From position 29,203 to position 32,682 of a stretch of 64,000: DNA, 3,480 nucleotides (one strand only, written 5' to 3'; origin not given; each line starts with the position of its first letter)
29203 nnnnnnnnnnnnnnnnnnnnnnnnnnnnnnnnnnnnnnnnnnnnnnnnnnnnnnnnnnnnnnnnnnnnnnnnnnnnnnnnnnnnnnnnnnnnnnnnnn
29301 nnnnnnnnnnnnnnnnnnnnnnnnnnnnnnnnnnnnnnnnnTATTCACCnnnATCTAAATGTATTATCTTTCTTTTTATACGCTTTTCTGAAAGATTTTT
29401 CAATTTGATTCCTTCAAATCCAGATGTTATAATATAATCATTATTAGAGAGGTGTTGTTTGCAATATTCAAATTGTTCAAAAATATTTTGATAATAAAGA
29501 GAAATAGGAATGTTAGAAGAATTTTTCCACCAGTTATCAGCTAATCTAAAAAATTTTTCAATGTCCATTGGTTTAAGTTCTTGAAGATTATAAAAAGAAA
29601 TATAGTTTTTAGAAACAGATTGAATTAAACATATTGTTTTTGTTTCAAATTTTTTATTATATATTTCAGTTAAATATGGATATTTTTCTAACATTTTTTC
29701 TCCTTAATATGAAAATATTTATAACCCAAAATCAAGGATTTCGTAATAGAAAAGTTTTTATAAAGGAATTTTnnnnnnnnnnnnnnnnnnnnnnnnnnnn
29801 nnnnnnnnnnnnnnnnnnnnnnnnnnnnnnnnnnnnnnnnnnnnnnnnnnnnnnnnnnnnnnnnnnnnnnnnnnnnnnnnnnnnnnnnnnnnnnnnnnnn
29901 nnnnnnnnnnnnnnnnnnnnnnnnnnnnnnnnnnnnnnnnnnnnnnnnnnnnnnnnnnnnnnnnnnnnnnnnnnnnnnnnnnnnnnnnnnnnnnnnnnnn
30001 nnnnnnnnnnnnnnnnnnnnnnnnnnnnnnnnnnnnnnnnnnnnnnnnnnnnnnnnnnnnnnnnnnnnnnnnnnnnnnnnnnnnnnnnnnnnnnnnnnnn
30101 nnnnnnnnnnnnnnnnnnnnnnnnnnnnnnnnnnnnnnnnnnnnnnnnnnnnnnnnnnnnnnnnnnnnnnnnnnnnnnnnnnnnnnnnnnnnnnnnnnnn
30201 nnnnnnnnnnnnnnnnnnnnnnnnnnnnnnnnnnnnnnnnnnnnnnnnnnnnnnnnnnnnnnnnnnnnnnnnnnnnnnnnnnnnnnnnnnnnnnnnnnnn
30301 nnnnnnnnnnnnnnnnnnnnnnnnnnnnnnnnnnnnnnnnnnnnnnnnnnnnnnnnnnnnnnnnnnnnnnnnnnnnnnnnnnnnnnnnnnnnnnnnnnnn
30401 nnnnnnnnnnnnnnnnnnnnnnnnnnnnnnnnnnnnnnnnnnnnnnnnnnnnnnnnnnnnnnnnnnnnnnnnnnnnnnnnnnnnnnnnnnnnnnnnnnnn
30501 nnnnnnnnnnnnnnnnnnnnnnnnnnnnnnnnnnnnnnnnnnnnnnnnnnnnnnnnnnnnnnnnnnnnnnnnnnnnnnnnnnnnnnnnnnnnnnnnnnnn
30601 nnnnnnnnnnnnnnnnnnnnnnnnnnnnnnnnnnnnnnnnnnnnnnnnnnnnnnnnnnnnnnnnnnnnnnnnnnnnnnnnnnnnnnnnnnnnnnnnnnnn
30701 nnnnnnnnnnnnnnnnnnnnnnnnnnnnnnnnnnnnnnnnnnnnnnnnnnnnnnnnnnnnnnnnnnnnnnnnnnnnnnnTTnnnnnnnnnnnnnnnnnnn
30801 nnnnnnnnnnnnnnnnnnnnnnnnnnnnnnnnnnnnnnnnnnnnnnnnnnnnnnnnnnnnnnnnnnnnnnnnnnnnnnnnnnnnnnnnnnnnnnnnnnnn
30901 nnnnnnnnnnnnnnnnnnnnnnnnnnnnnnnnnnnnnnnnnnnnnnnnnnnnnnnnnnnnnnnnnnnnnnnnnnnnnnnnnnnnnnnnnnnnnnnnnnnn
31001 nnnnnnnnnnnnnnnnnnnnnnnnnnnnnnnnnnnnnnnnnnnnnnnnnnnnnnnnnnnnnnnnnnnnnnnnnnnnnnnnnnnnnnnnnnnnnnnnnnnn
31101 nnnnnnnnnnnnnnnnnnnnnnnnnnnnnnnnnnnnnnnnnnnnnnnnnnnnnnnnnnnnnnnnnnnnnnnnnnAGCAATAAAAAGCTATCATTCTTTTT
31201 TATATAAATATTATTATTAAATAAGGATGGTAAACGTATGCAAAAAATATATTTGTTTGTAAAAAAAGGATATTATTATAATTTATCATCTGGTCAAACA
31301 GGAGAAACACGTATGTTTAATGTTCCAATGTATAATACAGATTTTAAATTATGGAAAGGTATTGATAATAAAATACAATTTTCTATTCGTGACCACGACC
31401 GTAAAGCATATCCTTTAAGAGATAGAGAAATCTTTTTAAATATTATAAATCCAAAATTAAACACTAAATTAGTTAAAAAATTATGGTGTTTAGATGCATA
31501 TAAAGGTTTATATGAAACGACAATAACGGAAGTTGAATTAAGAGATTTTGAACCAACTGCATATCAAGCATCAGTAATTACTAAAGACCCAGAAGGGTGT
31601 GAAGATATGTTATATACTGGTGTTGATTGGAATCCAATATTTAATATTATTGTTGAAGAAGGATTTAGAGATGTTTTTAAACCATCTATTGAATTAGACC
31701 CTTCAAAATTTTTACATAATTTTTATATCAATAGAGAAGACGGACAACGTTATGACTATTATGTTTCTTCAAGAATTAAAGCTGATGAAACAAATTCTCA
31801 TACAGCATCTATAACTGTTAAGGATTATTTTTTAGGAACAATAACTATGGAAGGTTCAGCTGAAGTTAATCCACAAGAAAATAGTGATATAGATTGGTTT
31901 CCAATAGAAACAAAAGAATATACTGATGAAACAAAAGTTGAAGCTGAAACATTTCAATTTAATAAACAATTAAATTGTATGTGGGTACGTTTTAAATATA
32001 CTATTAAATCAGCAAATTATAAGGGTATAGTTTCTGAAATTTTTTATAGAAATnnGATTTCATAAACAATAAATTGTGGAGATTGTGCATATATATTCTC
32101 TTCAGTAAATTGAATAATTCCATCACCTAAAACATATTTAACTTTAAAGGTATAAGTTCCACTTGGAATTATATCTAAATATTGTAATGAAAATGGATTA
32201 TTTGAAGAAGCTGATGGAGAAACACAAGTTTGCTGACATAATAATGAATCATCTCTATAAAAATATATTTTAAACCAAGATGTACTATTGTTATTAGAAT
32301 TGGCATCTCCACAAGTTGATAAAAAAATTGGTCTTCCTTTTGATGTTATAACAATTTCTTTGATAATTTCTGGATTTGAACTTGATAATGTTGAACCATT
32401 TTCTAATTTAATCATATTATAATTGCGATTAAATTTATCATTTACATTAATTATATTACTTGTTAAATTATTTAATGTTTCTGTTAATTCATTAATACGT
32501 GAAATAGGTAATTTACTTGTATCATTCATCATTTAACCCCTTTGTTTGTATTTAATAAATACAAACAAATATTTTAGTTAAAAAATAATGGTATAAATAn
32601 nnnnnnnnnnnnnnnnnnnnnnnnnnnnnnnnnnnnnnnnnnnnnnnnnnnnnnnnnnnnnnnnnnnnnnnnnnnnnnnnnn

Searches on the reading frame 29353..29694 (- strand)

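Call 7: search_protein_families(library=pfam, proteins=[window:29353-29694:-], max_evalue=0.1)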
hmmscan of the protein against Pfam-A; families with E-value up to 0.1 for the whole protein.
window:29353-29694:- (114 aa): 0 families

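Call 8: search_protein_families(library=phrogs, proteins=[window:29353-29694:-], max_evalue=0.01)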
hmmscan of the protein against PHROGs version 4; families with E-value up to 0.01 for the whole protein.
window:29353-29694:- (114 aa): 1 family
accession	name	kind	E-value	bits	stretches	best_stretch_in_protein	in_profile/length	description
phrog_11637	-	unknown function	2.3e-14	54.2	1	3-110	6-112/119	-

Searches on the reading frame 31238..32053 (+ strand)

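Call 7: search_protein_families(library=pfam, proteins=[window:31238-32053:+], max_evalue=0.1)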
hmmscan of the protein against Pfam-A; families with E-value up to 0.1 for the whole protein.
window:31238-32053:+ (272 aa): 0 families

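Call 8: search_protein_families(library=phrogs, proteins=[window:31238-32053:+], max_evalue=0.01)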
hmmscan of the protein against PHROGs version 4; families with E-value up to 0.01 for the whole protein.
window:31238-32053:+ (272 aa): 1 family
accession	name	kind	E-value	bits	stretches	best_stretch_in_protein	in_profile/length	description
phrog_14467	-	head and packaging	2.7e-16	60.7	1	26-261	19-299/323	virion structural protein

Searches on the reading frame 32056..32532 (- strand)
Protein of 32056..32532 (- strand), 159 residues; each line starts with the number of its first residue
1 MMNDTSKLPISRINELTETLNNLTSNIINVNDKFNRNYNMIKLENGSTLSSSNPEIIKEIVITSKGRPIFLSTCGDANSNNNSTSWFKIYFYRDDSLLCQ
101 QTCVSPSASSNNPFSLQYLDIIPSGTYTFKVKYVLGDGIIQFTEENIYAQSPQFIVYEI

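Call 7: search_protein_families(library=pfam, proteins=[window:32056-32532:-], max_evalue=0.1)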
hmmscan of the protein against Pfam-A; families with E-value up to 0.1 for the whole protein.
window:32056-32532:- (159 aa): 2 families
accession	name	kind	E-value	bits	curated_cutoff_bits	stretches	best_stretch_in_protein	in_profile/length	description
PF16853.11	CDC13_N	-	0.068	13.2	27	0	17-46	153-182/212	Cell division control protein 13 N-terminus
PF04822.18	Takusan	-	0.092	13.1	28.1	0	14-51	34-73/85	Takusan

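Call 8: search_protein_families(library=phrogs, proteins=[window:32056-32532:-], max_evalue=0.01)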
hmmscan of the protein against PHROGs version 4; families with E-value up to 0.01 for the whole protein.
window:32056-32532:- (159 aa): 0 families

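Call 33: find_homologous_proteins(query=window:32056-32532:-, max_evalue=0.001)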
Query window:32056-32532:- (159 aa): 5 proteins with E <= 0.001 among 25 candidates.
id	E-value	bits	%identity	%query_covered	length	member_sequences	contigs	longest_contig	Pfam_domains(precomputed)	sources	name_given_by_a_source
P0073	6.6e-97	339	99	100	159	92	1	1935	-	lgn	-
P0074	1.2e-67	244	72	99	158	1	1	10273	-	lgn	-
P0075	9.6e-63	228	67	100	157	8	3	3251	-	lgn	-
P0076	1.3e-15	75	38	78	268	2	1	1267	-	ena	-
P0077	9.4e-6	43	100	18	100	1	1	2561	-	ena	-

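Call 56: predict_structure(alignment_id=A5)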
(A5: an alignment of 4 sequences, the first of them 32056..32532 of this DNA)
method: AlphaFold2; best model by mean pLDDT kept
length: 159 residues; sequences in the alignment: 4
mean_pLDDT: 83.5   pTM: 0.72
mean pLDDT of the five models: 83.5, 82.8, 82.1, 81.1, 80.0
residues with pLDDT >= 90: 78; 70-90: 52; 50-70: 24; < 50: 5
segments of 3 or more residues with pLDDT < 50: 1-4
pLDDT, mean of each block of 10 residues (from residue 1): 55 74 66 67 87 96 92 89 90 98 87 93 95 95 65 89
secondary structure, 60 per line:
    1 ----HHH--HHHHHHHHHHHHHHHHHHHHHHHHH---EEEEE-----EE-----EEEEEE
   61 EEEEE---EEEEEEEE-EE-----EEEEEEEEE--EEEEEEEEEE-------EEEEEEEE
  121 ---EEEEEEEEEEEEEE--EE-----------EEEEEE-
elements in order: H10-34 E38-42 E55-65 E69-76 E85-93 E96-105 E113-120 E124-137 E153-158

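Call 59: fold_search(model_id=the predicted structure, library=pdb)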
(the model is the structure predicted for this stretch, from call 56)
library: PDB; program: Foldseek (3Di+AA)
matches with E <= 10: 1879; with E <= 0.001: 334
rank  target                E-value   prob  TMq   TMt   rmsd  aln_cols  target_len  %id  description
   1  9eul                  6.7e-07  1.00  0.52  0.24   5.8       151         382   16  Cryo-EM structure of Staphylococcus aureus bacteriophage phi812 central spike protein - knob and petal domains (released 2025-04-09)
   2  4qpy_B                8.1e-06  1.00  0.43  0.49   6.6       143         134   10  Crystal structure of C1QL2 (released 2015-04-15)
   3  4jdm_A                1.2e-05  1.00  0.57  0.38   5.4       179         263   14  Secreted Chlamydial Protein PGP3, full-length (released 2013-06-05)
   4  4jdm_B                1.2e-05  1.00  0.57  0.38   6.5       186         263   17  Secreted Chlamydial Protein PGP3, full-length (released 2013-06-05)
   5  4jdm_C                1.3e-05  1.00  0.59  0.39   5.7       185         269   17  Secreted Chlamydial Protein PGP3, full-length (released 2013-06-05)
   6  6gjt_A                1.8e-05  1.00  0.58  0.52   4.5       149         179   13  Chlamydia protein Pgp3 studied at high resolution in a new crystal form (released 2018-07-25)
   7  4k6b_B                1.9e-05  1.00  0.52  0.53   4.5       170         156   10  Atomic structure of bacteriophage HS1 tail needle knob (released 2013-08-28)
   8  4qpy_A                1.9e-05  1.00  0.45  0.52   6.2       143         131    8  Crystal structure of C1QL2 (released 2015-04-15)
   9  1pk6_C                2.9e-05  1.00  0.47  0.55   5.2       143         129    8  Globular Head of the Complement System Protein C1q (released 2003-10-21)
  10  4jdn_A                3.3e-05  1.00  0.52  0.57   5.0       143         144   15  Secreted Chlamydial Protein PGP3, C-terminal Domain (released 2013-06-05)
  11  6z6v_C                3.5e-05  1.00  0.42  0.50   6.6       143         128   10  Globular head of C1q in complex with the nanobody C1qNb75 (released 2020-06-10)
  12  4qql_C                3.5e-05  1.00  0.42  0.48   6.6       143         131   10  Crystal structure of C1QL3 in P1 space group (released 2015-04-22)
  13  6gjt_F                3.7e-05  1.00  0.58  0.53   4.4       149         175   13  Chlamydia protein Pgp3 studied at high resolution in a new crystal form (released 2018-07-25)
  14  4jdo_B                3.7e-05  1.00  0.56  0.42   4.6       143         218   15  Secreted chlamydial protein pgp3, coiled-coil deletion (released 2013-06-05)
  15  4jdn_B                3.7e-05  1.00  0.55  0.60   4.7       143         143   14  Secreted Chlamydial Protein PGP3, C-terminal Domain (released 2013-06-05)
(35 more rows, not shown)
